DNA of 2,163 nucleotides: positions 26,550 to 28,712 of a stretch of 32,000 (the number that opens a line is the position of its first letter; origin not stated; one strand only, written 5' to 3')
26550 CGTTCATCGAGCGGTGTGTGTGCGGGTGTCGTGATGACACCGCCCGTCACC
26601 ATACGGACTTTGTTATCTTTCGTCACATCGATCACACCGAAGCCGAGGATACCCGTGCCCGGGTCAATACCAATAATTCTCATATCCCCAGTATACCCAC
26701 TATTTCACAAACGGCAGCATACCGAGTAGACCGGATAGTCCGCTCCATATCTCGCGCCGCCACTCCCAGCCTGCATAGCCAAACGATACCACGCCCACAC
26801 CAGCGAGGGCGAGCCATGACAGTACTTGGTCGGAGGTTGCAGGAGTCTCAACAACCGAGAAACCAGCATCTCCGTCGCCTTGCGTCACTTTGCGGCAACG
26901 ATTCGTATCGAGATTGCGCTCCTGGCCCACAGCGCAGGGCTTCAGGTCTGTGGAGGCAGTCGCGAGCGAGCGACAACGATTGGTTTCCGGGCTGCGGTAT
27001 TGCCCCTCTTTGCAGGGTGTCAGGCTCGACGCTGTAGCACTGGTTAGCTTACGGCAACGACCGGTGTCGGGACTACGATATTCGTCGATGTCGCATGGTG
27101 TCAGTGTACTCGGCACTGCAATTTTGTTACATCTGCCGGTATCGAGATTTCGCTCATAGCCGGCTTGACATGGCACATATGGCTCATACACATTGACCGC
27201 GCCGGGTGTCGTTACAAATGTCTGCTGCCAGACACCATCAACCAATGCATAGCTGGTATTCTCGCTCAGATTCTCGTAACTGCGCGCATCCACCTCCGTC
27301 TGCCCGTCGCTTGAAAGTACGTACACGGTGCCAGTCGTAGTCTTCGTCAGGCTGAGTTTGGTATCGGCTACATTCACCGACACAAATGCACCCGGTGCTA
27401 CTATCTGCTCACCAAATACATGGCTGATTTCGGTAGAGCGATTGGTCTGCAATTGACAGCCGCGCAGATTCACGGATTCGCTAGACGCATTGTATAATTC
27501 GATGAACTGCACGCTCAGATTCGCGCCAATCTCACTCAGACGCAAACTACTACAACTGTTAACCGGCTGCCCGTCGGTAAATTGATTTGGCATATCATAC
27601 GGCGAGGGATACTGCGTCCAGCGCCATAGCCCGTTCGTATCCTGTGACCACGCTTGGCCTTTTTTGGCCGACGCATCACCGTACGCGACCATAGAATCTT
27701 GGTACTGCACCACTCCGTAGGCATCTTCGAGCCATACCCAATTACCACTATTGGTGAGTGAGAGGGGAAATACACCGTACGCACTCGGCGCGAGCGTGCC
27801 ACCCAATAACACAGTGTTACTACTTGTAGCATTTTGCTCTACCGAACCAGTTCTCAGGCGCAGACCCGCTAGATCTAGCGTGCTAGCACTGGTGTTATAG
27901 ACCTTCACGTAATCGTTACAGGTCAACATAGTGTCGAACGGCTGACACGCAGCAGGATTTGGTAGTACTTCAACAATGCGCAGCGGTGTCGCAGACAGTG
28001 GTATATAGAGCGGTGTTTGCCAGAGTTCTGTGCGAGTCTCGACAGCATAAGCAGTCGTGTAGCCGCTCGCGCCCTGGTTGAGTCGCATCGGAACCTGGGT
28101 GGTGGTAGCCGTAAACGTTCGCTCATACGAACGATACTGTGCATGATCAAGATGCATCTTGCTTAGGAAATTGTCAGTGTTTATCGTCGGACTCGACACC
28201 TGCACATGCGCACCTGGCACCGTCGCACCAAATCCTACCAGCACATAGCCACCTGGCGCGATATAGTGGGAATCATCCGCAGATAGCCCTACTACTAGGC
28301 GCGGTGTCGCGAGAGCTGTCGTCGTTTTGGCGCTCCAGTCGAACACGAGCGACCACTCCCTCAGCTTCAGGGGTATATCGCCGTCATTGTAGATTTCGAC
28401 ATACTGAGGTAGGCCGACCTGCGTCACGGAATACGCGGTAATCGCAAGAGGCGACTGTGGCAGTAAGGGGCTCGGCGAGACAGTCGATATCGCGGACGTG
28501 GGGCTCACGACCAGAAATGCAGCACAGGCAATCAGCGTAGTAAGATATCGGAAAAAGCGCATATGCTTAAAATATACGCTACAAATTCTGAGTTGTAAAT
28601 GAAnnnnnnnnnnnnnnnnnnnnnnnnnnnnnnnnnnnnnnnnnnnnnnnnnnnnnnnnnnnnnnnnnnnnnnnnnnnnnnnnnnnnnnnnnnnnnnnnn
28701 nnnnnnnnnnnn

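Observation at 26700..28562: Triple-LTD, Cys-repeat, membrane-anchored surface protein next to comEC: candidate extracellular DNA receptor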

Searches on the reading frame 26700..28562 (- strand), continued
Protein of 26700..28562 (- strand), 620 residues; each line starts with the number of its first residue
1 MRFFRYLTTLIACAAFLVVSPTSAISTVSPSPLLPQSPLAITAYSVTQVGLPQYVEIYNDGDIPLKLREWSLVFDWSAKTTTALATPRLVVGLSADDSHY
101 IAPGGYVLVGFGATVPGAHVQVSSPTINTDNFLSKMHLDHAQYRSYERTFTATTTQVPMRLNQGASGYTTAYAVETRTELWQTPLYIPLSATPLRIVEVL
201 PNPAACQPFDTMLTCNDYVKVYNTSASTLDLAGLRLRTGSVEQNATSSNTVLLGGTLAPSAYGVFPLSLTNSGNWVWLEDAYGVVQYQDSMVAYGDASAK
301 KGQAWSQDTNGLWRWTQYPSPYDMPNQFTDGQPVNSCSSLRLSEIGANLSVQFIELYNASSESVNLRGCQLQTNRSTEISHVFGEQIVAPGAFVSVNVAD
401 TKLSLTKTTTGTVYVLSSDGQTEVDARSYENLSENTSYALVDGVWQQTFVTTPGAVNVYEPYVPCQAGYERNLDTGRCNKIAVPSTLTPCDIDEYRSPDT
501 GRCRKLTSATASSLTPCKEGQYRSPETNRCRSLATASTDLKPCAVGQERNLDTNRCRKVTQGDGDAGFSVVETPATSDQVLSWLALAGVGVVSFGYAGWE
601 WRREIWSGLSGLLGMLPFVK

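Call 17: find_encoding_contigs(protein=P0104, flank=7000, max_places=1)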
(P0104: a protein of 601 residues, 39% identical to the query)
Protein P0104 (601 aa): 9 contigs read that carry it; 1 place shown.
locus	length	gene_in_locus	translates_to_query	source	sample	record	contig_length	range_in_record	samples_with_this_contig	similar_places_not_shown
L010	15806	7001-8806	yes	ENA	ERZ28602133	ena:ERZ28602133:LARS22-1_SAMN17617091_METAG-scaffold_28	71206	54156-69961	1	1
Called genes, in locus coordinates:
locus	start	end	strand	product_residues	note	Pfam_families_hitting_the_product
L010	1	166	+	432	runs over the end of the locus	PF08014:MATCAP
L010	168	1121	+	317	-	PF02655:ATP-grasp_3 (weak), PF08443:RimK (faint), PF14398:ATPgrasp_YheCD (faint), PF02955:GSH-S_ATP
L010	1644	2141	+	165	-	-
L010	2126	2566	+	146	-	PF05618:RimB-like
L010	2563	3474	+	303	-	PF18030:Rimk_N, PF14397:ATPgrasp_ST (faint), PF02655:ATP-grasp_3, PF02955:GSH-S_ATP, PF08443:RimK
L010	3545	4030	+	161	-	PF02643:DUF192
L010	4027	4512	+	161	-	-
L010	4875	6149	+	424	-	PF03772:Competence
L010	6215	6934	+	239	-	PF20772:TACO1_YebC_N, PF01709:Transcrip_reg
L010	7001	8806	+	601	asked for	PF00932:LTD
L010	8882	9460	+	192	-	PF03575:Peptidase_S51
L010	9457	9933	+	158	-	PF02075:RuvC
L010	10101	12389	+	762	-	PF00912:Transgly, PF00905:Transpeptidase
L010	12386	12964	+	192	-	PF01330:RuvA_N, PF00633:HHH (faint), PF14520:HHH_5, PF07499:RuvA_C (weak)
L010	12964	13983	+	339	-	PF01078:Mg_chelatase (faint), PF05496:RuvB_N, PF13191:AAA_16 (faint), PF00004:AAA, PF07728:AAA_5, PF17864:AAA_lid_4, PF05491:WHD_RuvB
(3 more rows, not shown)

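Call 34: find_related_loci(query=A1, collection=genome_contigs, flank=8000)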
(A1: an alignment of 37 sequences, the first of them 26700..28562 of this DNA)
Query A1 (620 aa) in genome_contigs; peptide patterns used: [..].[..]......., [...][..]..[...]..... (x = any residue, [..] = any of these).
599 stretches matched a pattern (row limit reached: there are more); 569 encode a relative of the query (tblastn E <= 1e-3); the best 80 are kept; 80 distinct loci.
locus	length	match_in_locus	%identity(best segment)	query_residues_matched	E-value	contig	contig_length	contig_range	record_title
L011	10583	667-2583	54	1-620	0e+0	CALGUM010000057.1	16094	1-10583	MAG TPA_asm: uncultured Candidatus Saccharibacteria bacterium isolate SRR3901695_bin.43_CONCOCT_v1.1_MAG genome assembly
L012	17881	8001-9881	44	1-620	2e-158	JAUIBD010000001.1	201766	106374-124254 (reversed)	MAG: bacterium isolate 6_bin.24 NODE_127_length_201766_cov_1.862447, whole genome shotgun sequence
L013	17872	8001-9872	43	4-620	2e-153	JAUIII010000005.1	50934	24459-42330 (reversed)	MAG: bacterium isolate Co_bin.251 NODE_4717_length_50934_cov_2.193025, whole genome shotgun sequence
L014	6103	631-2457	43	10-605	1e-138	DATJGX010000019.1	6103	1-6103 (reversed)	MAG TPA_asm: Patescibacteria group bacterium isolate SMAG_U15497 k141_1279023, whole genome shotgun sequence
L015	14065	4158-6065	40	5-605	1e-135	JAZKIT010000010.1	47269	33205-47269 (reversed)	MAG: Patescibacteria group bacterium isolate ADI_DC_SW_02_SPN_11032020-bin060_1 DCSW02SPN_B060_1_000000000010, whole gen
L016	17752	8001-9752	43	25-604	7e-129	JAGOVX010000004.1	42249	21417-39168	Candidatus Saccharibacteria bacterium isolate Gw_Eff_bin_94 Gw_Eff_1508_length_42249_cov_4.288353, whole genome shotgun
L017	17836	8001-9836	40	7-616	2e-121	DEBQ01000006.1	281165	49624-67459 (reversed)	MAG TPA_asm: Candidatus Saccharibacteria bacterium UBA2952 UBA2952_contig_2, whole genome shotgun sequence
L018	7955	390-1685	46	185-617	5e-121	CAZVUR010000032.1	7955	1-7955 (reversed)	MAG TPA_asm: uncultured Candidatus Saccharibacteria bacterium isolate SRP133034_co1_59 genome assembly, contig: NODE_788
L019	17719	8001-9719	42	10-569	6e-119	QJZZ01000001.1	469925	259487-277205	MAG: Candidatus Saccharibacteria bacterium isolate SZUA-359 scaffold_15, whole genome shotgun sequence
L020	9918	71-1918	40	7-620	1e-118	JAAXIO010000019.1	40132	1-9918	MAG: Candidatus Saccharibacteria bacterium isolate SW22112_bin_18 NODE_421_length_40132_cov_14.244055, whole genome shot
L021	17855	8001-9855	53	1-605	2e-111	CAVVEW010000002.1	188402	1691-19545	MAG: uncultured Candidatus Saccharibacteria bacterium isolate MFD01721.bin.2.197 genome assembly, contig: contig_28945,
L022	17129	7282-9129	40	7-620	5e-119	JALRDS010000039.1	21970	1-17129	MAG: Candidatus Saccharimonadia bacterium isolate JM.5 JM_1053454, whole genome shotgun sequence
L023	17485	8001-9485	39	217-620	2e-96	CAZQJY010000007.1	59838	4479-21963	MAG TPA_asm: uncultured Candidatus Saccharibacteria bacterium isolate SRP344714_co1_231 genome assembly, contig: NODE_11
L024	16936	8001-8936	51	334-620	4e-90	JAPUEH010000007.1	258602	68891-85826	MAG: Candidatus Saccharibacteria bacterium isolate labscale reactor_MAG20 NODE_22_length_258602_cov_8.350841, whole geno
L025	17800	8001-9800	39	11-604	3e-113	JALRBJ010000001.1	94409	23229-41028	MAG: Candidatus Saccharimonadia bacterium isolate HM.28 NODE_1_length_94409_cov_4.907656, whole genome shotgun sequence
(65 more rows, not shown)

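Call 53: predict_structure(alignment_id=A1)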
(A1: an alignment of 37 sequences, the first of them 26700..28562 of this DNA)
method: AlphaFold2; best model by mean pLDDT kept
length: 620 residues; sequences in the alignment: 37
mean_pLDDT: 83.3   pTM: 0.56
mean pLDDT of the five models: 83.3, 82.6, 80.6, 80.6, 80.5
residues with pLDDT >= 90: 327; 70-90: 180; 50-70: 59; < 50: 54
segments of 3 or more residues with pLDDT < 50: 20-29, 161-175, 508-514, 535-540, 561-575
pLDDT, mean of each block of 10 residues (from residue 1): 82 70 47 86 86 92 95 94 92 95 95 89 92 93 91 60 37 54 93 97 90 93 97 95 91 97 96 96 94 94 93 92 88 86 96 97 95 88 95 97 87 93 94 94 95 96 87 85 65 76 61 59 70 52 73 72 44 48 69 81 82 70
secondary structure, 60 per line:
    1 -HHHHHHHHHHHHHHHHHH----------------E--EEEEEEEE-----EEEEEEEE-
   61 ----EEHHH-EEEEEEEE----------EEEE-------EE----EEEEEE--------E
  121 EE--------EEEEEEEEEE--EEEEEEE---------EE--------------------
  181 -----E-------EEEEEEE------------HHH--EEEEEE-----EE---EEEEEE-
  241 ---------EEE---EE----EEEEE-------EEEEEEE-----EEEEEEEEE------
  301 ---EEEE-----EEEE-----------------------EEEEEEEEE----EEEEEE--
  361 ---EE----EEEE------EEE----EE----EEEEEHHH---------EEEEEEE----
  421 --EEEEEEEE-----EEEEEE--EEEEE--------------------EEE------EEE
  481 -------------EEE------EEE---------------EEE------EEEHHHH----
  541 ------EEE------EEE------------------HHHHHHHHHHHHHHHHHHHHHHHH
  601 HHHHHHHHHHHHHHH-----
elements in order: H2-19 E39-46 E52-59 E71-78 E89-92 E106-111 E120-122 E131-140 E143-149 E194-200 E218-223 E234-239 E250-252 E262-266 E274-280 E286-294 E304-307 E313-316 E340-348 E353-358 E370-373 E380-382 E393-397 E410-416 E423-430 E436-441 E444-448 E469-471 E478-480 E494-496 E503-505 E521-523 E530-532 H533-536 E547-549 E556-558 H577-615

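Call 55: fold_search(model_id=the predicted structure, library=pdb)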
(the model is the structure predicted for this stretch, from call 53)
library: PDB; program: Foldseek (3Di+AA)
matches with E <= 10: 1348; with E <= 0.001: 26
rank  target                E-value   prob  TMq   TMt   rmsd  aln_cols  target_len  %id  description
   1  7tyj_B                2.0e-05  0.60  0.10  0.13  20.3       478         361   10  Cryo-EM Structure of insulin receptor-related receptor (IRR) in apo-state captured at pH 7. The 3D refinement was focu (released 2023-02-15)
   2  5n47_D                4.1e-05  0.94  0.12  0.20  16.8       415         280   10  Structure of Anticalin N7E in complex with the three-domain fragment Fn7B8 of human oncofetal fibronectin (released 2018-02-14)
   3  6xay_A                5.1e-05  0.90  0.11  0.19  18.6       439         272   10  Structure of a fragment of human fibronectin containing the 10th, 11th and 12th type III domains (released 2021-06-09)
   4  4pyg_A                1.0e-04  0.96  0.12  0.12  23.4       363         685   12  Transglutaminase2 complexed with GTP (released 2015-02-11)
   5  6xay_B                1.5e-04  0.87  0.12  0.21  18.2       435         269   10  Structure of a fragment of human fibronectin containing the 10th, 11th and 12th type III domains (released 2021-06-09)
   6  6xay_C                1.7e-04  0.77  0.11  0.19  19.1       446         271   10  Structure of a fragment of human fibronectin containing the 10th, 11th and 12th type III domains (released 2021-06-09)
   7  6a8p_A                2.2e-04  0.98  0.12  0.11  13.6       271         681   13  Transglutaminase 2 mutant G224V in complex with GTP (released 2018-09-26)
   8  1l9m_B                2.2e-04  0.69  0.12  0.11  29.3       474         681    9  Three-dimensional structure of the human transglutaminase 3 enzyme: binding of calcium ions change structure for activ (released 2002-05-29)
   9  1ex0_A                2.5e-04  0.97  0.11  0.10  15.0       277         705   10  HUMAN FACTOR XIII, MUTANT W279F ZYMOGEN (released 2003-12-23)
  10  6a8p_C                2.6e-04  0.98  0.12  0.11  13.8       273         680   13  Transglutaminase 2 mutant G224V in complex with GTP (released 2018-09-26)
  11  1fnh                  2.6e-04  0.85  0.13  0.22  16.4       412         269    8  CRYSTAL STRUCTURE OF HEPARIN AND INTEGRIN BINDING SEGMENT OF HUMAN FIBRONECTIN (released 1999-03-16)
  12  7tyk_A                2.6e-04  0.47  0.11  0.10  20.0       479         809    9  Cryo-EM Structure of insulin receptor-related receptor (IRR) in apo-state captured at pH 7. The 3D refinement was appl (released 2023-02-15)
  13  7c7u_B                3.1e-04  0.38  0.10  0.10  22.7       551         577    8  Biofilm associated protein - BSP domain (released 2021-05-12)
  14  5n47_F                3.3e-04  0.91  0.13  0.23  16.7       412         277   10  Structure of Anticalin N7E in complex with the three-domain fragment Fn7B8 of human oncofetal fibronectin (released 2018-02-14)
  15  7y8s_A                3.9e-04  0.84  0.12  0.22  19.1       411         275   10  Crystal structure of sDscam FNIII1-3 domains, isoform beta2v6 (released 2023-05-24)
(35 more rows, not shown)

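Call 67: search_solved_structures(query=A1, max_evalue=0.01, show_alignments=0)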
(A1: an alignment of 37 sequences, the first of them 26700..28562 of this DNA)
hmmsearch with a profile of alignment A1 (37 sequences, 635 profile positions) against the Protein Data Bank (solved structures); distinct sequences matched with E-value up to 0.01: 0.

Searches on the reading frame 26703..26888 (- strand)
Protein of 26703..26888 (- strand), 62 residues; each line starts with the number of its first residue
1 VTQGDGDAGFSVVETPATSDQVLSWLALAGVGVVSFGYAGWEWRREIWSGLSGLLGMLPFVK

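Call 8: search_protein_families(library=pfam, proteins=[window:26703-26888:-], max_evalue=10)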
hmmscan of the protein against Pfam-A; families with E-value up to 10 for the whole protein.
seq(62 aa): 0 families

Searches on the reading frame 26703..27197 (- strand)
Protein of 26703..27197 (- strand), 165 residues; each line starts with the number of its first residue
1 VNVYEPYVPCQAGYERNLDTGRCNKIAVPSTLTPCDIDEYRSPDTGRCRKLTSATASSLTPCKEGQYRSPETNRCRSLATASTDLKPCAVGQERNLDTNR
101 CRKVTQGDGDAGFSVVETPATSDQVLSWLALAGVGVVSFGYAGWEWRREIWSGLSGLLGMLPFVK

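Call 52: find_homologous_proteins(query=window:26703-27197:-, max_evalue=0.001)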
Query seq(165 aa) (165 aa): 79 proteins with E <= 0.001 among 120 candidates.
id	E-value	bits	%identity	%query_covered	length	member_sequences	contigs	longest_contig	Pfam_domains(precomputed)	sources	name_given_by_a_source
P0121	7.4e-75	268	70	100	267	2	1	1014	-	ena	-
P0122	2.0e-69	251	71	93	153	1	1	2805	-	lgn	-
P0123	3.9e-51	191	44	94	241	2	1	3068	-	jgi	jgi:hypothetical protein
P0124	1.6e-50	189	53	88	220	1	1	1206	PF25314.2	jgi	jgi:hypothetical protein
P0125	2.4e-50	189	44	91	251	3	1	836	-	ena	-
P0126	1.9e-46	176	42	94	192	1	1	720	PF25314.2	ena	-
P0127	3.2e-46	175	54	95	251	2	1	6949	PF25314.2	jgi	jgi:hypothetical protein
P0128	6.4e-44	168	48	86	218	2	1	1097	-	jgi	jgi:hypothetical protein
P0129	2.7e-42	162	48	90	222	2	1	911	PF25314.2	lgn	-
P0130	2.8e-42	162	47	87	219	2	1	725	-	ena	-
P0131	3.9e-42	162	49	90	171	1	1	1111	-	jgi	jgi:hypothetical protein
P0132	5.1e-42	162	45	95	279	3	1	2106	-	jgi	jgi:hypothetical protein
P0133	3.1e-41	159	45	87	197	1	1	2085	-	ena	-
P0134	5.4e-41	158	45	93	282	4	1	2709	-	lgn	-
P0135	6.4e-41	158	47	86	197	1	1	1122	PF25314.2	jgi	jgi:hypothetical protein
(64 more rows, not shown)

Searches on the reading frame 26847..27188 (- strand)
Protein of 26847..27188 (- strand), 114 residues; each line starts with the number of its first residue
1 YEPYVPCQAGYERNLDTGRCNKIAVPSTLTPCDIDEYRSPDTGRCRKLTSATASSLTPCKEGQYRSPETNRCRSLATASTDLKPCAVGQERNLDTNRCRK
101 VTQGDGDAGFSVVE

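Call 8: search_protein_families(library=pfam, proteins=[window:26847-27188:-], max_evalue=10)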
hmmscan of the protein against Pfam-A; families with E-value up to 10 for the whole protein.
seq(114 aa): 1 family
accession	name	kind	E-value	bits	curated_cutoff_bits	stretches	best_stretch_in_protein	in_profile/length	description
PF25314.1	TNFR_nem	-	0.00017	22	27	2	59-74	18-33/34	TNF receptor-like domain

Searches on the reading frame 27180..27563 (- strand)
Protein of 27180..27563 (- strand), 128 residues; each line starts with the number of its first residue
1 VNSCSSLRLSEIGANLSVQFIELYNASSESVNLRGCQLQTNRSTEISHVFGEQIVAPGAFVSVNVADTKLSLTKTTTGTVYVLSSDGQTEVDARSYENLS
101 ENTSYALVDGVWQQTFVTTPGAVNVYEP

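Call 8: search_protein_families(library=pfam, proteins=[window:27180-27563:-], max_evalue=10)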
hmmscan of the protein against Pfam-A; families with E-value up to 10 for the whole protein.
seq(128 aa): 2 families
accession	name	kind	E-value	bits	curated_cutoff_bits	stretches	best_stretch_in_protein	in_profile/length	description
PF00932.25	LTD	-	8e-10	39.5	34.3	1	6-96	7-107/109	Lamin Tail Domain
PF23536.1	TraK_C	-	0.048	14.2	28.5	1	6-61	50-104/110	TraK C-terminal domain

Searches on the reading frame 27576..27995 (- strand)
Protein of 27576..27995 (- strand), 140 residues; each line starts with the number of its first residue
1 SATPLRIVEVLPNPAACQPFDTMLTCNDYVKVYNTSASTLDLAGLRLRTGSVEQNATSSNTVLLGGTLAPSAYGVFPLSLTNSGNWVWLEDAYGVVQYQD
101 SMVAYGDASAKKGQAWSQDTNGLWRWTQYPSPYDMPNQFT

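Call 8: search_protein_families(library=pfam, proteins=[window:27576-27995:-], max_evalue=10)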
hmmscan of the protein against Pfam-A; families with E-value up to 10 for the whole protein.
seq(140 aa): 2 families
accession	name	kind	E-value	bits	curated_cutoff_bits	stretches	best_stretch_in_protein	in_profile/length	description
PF00932.25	LTD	-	1.5e-06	28.9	34.3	1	3-92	6-97/109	Lamin Tail Domain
PF12154.13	HCMVantigenic_N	-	0.037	14.6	25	1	48-62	13-27/36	Glycoprotein B N-terminal antigenic domain of HCMV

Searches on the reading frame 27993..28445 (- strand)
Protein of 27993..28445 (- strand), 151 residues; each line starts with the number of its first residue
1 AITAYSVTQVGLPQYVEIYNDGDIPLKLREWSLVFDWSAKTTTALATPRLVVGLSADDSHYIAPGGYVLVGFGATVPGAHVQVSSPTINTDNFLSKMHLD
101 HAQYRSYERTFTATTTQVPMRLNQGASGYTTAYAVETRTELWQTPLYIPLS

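Call 8: search_protein_families(library=pfam, proteins=[window:27993-28445:-], max_evalue=10)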
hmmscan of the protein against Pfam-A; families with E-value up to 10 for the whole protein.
seq(151 aa): 5 families
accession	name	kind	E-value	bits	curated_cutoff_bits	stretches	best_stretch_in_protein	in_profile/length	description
PF00932.25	LTD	-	0.00069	20.4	34.3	1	14-75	23-72/109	Lamin Tail Domain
PF00553.25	CBM_2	-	0.061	14.1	24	1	5-90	5-98/101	Cellulose binding domain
PF07162.17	B9-C2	-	0.095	13.2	27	1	30-78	57-105/166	Ciliary basal body-associated, B9 protein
PF12228.14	DUF3604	-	0.1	11.4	20.4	1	79-143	332-395/591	Protein of unknown function (DUF3604)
PF10746.14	Phage_holin_2_2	-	0.24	11.6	25.4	1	39-76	14-51/61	Phage holin T7 family, holin superfamily II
